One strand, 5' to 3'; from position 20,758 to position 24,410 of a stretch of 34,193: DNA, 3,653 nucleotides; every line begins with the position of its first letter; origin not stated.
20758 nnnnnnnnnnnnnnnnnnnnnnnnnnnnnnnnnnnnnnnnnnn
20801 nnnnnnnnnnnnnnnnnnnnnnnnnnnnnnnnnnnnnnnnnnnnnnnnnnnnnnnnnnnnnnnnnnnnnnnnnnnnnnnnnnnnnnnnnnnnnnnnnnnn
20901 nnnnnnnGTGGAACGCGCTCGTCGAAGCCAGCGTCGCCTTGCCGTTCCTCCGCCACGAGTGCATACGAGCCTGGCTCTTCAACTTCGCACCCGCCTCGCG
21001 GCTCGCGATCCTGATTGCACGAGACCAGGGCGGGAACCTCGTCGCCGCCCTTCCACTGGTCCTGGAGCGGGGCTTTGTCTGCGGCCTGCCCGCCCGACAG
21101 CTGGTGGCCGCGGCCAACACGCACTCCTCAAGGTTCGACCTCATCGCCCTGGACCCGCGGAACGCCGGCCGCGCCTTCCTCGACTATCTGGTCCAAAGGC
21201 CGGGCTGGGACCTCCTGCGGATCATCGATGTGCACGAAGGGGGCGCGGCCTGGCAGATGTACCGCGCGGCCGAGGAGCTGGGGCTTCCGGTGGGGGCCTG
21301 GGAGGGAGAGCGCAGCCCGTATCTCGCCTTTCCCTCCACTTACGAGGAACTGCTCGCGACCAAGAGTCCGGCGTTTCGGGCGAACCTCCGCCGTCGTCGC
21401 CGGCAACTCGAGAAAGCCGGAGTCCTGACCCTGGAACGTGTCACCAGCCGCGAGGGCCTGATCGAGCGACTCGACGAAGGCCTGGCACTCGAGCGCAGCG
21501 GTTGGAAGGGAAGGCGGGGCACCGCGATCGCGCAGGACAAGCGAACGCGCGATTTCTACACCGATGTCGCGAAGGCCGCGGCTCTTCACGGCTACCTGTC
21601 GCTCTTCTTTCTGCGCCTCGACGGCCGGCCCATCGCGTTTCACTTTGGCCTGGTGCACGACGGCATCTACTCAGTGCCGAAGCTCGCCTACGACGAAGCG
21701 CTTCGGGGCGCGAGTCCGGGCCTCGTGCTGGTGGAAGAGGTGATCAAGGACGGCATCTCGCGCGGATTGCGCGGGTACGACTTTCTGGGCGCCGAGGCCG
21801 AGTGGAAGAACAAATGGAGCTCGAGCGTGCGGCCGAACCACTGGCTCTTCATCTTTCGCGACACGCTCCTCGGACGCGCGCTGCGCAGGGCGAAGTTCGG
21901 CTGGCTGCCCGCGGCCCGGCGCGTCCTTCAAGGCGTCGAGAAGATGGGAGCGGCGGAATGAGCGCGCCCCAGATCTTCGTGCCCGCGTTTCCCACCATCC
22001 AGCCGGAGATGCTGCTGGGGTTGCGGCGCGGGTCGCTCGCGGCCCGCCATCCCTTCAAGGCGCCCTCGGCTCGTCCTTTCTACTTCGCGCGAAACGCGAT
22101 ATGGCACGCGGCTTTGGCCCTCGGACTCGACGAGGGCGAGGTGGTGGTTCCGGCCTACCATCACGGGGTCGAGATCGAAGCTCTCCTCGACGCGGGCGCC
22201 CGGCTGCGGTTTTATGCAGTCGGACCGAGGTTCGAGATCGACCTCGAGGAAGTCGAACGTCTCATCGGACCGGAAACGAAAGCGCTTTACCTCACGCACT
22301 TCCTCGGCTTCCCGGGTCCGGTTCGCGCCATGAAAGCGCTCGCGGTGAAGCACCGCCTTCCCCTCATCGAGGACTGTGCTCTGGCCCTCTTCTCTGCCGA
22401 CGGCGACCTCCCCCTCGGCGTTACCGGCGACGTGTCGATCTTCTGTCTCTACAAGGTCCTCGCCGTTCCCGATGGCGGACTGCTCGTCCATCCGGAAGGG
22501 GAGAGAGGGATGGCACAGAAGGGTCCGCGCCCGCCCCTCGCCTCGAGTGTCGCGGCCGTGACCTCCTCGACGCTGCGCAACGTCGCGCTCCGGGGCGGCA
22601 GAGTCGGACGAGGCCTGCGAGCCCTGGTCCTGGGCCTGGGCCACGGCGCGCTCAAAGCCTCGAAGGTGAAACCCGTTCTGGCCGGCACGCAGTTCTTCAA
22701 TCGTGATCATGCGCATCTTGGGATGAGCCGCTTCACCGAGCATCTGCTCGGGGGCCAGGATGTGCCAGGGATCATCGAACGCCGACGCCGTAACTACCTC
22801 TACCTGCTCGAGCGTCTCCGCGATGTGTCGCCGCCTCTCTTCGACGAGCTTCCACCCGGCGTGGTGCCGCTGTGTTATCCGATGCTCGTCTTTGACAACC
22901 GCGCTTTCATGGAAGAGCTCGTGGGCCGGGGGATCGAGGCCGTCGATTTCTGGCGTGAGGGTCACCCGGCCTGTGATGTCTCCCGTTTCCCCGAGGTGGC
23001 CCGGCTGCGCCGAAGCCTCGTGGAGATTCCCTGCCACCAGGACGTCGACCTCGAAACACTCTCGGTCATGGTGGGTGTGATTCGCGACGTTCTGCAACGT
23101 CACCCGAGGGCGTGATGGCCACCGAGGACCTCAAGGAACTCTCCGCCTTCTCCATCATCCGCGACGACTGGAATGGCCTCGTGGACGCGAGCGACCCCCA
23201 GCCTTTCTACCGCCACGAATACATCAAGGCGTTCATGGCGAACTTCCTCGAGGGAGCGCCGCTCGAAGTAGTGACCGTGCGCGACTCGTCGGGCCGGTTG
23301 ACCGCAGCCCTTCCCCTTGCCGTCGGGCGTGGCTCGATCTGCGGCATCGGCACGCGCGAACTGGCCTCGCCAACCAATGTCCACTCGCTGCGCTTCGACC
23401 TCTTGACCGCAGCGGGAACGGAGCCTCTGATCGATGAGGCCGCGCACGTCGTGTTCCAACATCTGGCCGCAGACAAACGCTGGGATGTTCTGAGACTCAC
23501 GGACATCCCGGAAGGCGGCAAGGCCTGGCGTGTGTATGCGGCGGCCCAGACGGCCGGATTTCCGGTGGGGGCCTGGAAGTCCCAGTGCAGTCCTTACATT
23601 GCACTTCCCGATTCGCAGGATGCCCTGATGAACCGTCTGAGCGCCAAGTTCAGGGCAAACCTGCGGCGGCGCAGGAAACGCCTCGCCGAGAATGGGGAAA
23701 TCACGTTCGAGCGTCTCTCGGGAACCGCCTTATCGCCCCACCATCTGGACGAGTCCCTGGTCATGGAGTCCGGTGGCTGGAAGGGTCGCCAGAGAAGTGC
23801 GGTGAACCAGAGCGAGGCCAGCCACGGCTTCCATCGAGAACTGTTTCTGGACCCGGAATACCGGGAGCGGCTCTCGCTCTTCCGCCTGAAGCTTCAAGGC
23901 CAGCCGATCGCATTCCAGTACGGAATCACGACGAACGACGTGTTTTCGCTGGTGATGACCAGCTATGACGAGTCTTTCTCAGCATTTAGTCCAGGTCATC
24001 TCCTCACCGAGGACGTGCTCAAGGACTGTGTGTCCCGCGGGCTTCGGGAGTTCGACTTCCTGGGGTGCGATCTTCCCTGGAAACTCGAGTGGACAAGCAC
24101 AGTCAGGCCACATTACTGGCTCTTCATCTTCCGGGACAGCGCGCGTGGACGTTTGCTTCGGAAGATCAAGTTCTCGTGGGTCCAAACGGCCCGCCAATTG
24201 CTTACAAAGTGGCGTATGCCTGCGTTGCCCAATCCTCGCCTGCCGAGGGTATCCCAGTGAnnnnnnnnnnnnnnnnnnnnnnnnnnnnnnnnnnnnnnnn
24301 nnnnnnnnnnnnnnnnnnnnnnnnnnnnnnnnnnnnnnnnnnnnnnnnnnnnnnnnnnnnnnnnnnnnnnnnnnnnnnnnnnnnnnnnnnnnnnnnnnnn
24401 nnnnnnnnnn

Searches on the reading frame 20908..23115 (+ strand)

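Call 55: search_protein_families(library=pfam, proteins=[window:20908-23115:+], max_evalue=0.00001)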
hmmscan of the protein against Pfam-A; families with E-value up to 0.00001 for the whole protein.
window:20908-23115:+ (735 aa): 1 family
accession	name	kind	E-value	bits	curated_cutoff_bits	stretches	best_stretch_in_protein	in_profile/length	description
PF01041.23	DegT_DnrJ_EryC1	-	1.5e-17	64.3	19.8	1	401-532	55-190/360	DegT/DnrJ/EryC1/StrS aminotransferase family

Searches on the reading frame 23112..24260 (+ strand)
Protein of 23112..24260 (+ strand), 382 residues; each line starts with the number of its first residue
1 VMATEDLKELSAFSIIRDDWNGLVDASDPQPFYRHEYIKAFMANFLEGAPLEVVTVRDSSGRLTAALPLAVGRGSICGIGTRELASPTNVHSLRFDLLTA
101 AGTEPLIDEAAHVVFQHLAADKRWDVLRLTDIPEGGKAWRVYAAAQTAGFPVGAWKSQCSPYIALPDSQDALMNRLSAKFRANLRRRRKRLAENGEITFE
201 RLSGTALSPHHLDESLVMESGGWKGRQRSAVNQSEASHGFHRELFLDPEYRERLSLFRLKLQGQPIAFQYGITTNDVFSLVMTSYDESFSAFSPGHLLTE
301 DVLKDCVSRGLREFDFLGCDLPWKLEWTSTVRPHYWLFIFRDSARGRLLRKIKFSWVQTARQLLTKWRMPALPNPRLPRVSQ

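Call 55: search_protein_families(library=pfam, proteins=[window:23112-24260:+], max_evalue=0.00001)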
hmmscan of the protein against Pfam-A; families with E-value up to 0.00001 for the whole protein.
window:23112-24260:+ (382 aa): 1 family
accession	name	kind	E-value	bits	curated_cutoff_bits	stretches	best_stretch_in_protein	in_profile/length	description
PF13480.13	Acetyltransf_6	-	4.6e-31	108.3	22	1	178-324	1-142/143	Acetyltransferase (GNAT) domain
